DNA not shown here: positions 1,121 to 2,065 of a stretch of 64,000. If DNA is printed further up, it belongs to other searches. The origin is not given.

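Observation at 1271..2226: ParA + ribbon-helix-helix partition-like cassette in a phage replication region (possible phage-plasmid lifestyle)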

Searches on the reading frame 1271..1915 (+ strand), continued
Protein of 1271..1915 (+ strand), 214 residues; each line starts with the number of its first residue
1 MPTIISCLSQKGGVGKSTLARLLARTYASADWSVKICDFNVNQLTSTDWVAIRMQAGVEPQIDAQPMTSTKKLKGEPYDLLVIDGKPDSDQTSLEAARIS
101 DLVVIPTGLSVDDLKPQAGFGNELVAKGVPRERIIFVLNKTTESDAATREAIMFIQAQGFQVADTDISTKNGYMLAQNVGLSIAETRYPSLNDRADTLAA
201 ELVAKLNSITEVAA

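Call 38: get_annotated_region(hit=H46, flank=2500)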
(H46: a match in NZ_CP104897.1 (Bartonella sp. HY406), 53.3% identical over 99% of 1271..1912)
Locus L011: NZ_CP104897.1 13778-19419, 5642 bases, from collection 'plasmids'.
description: Bartonella sp. HY406 plasmid unnamed4, complete sequence
organism: Bartonella sp. HY406 (NCBI taxid 2979331)
taxonomy: Bacteria; Pseudomonadota; Alphaproteobacteria; Hyphomicrobiales; Bartonellaceae; Bartonella; Bartonella sp. HY406
host: -; source: pure-culture,feces of bat; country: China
typing (MOB-suite, as given by PLSDB): non-mobilizable
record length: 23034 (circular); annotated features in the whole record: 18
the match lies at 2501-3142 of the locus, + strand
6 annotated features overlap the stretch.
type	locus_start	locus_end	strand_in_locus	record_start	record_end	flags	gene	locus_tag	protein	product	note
CDS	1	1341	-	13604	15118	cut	-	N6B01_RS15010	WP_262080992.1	type I restriction-modification system subunit M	GO:0006306 - DNA methylation [Evidence IEA]; GO:0009307 - DNA restriction-modification system [Evidence IEA]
CDS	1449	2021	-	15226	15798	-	-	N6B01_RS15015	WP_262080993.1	restriction endonuclease subunit S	GO:0006304 - DNA modification [Evidence IEA]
CDS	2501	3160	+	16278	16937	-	-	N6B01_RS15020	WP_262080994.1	ParA family protein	-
CDS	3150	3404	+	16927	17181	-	-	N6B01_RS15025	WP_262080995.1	hypothetical protein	-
CDS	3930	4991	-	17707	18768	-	-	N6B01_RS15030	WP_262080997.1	replication initiator protein A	-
CDS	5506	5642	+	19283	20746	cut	-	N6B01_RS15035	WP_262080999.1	hypothetical protein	-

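Call 47: find_encoding_contigs(protein=window:1271-1915:+, flank=10000, max_places=6)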
Protein window:1271-1915:+ (214 aa): no gene with exactly this product is on record in the collection.

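Call 48: search_solved_structures(query=window:1271-1912:+, max_evalue=0.00001)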
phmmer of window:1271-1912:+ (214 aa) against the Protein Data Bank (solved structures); distinct sequences matched with E-value up to 0.00001: 0.

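Call 51: search_solved_structures(query=window:1271-1912:+, max_evalue=1)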
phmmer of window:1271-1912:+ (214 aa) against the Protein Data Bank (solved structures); distinct sequences matched with E-value up to 1: 17.
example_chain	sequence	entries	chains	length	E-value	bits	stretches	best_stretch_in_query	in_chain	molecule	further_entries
1wcv_1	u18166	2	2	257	1.4e-05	28.3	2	60-138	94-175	SEGREGATION PROTEIN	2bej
2bek_A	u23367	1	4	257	2.2e-05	27.7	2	60-138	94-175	SEGREGATION PROTEIN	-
5u1g_D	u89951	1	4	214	3.1e-05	27.1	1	4-191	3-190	ParA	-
4dzz_A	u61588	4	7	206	3.2e-05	27.1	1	4-185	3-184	Plasmid partitioning protein ParF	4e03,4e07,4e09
3k9g_A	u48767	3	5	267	0.0016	21.5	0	2-41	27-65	PF-32 protein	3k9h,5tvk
8ray_B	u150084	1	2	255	0.023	17.8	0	4-38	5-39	ParA family protein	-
7dut_A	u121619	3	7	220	0.043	16.9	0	63-107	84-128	SOJ protein (Soj)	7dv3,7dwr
6iub_A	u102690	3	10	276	0.15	15.2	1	2-47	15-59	SpoOJ regulator (Soj)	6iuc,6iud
6g2g_A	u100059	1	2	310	0.22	14.6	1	4-41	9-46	Cytosolic Fe-S cluster assembly factor CFD1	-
8jmj_A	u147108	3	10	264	0.23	14.5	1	2-47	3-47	SpoOJ regulator (Soj)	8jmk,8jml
3kb1_A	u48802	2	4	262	0.29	14.2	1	5-39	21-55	Nucleotide-binding protein | Iron-sulfur cluster carrier protein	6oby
2ph1_A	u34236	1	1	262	0.3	14.1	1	5-39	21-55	Nucleotide-binding protein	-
3nh6_A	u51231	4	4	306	0.33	14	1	8-62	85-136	ATP-binding cassette sub-family B member 6, mitochondrial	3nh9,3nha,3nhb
4jlv_A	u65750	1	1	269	0.51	13.4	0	8-47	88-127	C-terminal fragment of Membrane protein CapA1, Putative uncharacterized protein capB1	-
2ghi_A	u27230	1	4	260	0.55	13.3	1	10-61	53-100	transport protein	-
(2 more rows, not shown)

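Call 66: find_related_loci(query=window:1271-1912:+, collection=genome_contigs, flank=3000)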
Query window:1271-1912:+ (214 aa) in genome_contigs; peptide patterns used: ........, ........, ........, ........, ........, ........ (x = any residue, [..] = any of these).
263 stretches matched a pattern, but none encodes a relative of the query by tblastn (E <= 1e-3).

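Call 68: find_related_loci(query=A3, collection=genome_contigs, flank=3000)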
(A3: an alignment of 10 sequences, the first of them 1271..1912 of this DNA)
Query A3 (214 aa) in genome_contigs; peptide patterns used: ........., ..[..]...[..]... (x = any residue, [..] = any of these).
305 stretches matched a pattern; 144 encode a relative of the query (tblastn E <= 1e-3); the best 80 are kept; 80 distinct loci.
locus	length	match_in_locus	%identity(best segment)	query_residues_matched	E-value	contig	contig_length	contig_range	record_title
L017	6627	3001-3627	63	4-211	2e-86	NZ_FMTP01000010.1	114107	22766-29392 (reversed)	Ancylobacter rudongensis strain CGMCC 1.1761, whole genome shotgun sequence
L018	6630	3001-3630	61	1-211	2e-83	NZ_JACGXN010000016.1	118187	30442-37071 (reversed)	Phyllobacterium myrsinacearum strain AN3 Ga0326540_16, whole genome shotgun sequence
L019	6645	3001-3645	59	1-211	3e-78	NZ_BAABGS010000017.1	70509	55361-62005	Chelativorans composti strain JCM 17863 sequence17, whole genome shotgun sequence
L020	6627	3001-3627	47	5-211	1e-65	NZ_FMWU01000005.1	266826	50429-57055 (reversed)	Methylobacterium sp. UNC378MF, whole genome shotgun sequence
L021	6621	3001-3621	52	5-211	2e-61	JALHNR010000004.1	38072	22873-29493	MAG: Methylocystis sp. isolate Bin_68_2_sub c_000000005012, whole genome shotgun sequence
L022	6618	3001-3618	51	5-210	2e-72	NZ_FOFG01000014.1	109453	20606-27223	Faunimonas pinastri strain A52C2, whole genome shotgun sequence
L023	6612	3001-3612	44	4-206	4e-48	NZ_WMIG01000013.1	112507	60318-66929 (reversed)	Paracoccus litorisediminis strain NBRC 112902 Scaffold13, whole genome shotgun sequence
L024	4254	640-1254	46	4-206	2e-47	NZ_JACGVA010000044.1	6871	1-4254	Colwellia sp. MB3u-8 NODE_1045394_length_6871_cov_55.4, whole genome shotgun sequence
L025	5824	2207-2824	43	4-208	2e-46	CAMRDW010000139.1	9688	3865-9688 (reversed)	MAG TPA_asm: uncultured Enterovibrio sp. isolate ERR3140038_bin.1_metaWRAP_v1.3_MAG genome assembly, contig: ERZ4740346.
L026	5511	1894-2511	43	4-208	2e-46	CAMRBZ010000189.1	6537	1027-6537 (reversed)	MAG TPA_asm: uncultured Enterovibrio sp. isolate ERR3140015_bin.3_metaWRAP_v1.3_MAG genome assembly, contig: ERZ4740383.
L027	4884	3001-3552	43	4-187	3e-46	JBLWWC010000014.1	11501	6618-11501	MAG: Qipengyuania sp. isolate EA13-13 A13maxbin.034RE.5K@14, whole genome shotgun sequence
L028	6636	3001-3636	39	1-211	2e-43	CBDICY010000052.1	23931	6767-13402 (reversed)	MAG: Saprospiraceae bacterium isolate 951dd66b-73de-4a3c-8e3a-a805efb1aa3c genome assembly, contig: contig_52, whole gen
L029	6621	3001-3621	41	5-213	1e-42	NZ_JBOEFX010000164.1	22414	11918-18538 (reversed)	MAG: Lewinella sp. isolate PBSAbac2 PBSA13b_contig_8899, whole genome shotgun sequence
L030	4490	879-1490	39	1-203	4e-42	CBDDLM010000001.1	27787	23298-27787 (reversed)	MAG: Chitinophagaceae bacterium isolate a0fef528-6c25-4ed0-a9be-322c61f8c175 genome assembly, contig: chromosome_1, whol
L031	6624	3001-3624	39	5-211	6e-42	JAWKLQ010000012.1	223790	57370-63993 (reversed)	MAG: Saprospiraceae bacterium isolate AC1.92 AC1.92.fa-12, whole genome shotgun sequence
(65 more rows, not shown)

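Call 74: search_protein_families(library=ncbifam, proteins=[window:1271-1912:+], max_evalue=0.01)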
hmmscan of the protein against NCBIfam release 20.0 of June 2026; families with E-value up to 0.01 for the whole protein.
window:1271-1912:+ (214 aa): 5 families
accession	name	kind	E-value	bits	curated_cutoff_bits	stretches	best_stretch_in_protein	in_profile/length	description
NF041546.1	ParA_partition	equivalog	1.9e-25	89.6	180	1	4-187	1-188/203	ParA family partition ATPase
NF041136.1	MrpORP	equivalog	8.3e-05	22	450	1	5-72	8-75/365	iron-sulfur cluster carrier protein MrpORP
NF047398.1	AAA_KGGVGR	domain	0.0046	17.3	90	1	2-39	2-39/190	KGGVGR-motif variant AAA ATPase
TIGR03371.1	cellulose_yhjQ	equivalog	0.0077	15.7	157.85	0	4-44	3-43/246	cellulose biosynthesis protein BcsQ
NF041292.1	StbB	subfamily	0.0078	15.7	200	0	101-151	96-146/233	StbB family protein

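Call 75: search_protein_families(library=phrogs, proteins=[window:1271-1912:+], max_evalue=0.001)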
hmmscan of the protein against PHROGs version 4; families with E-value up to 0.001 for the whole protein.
window:1271-1912:+ (214 aa): 1 family
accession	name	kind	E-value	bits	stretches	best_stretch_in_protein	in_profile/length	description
phrog_164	-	DNA, RNA and nucleotide metabolism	1.2e-27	98.2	1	1-212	223-479/500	ParA-like partition protein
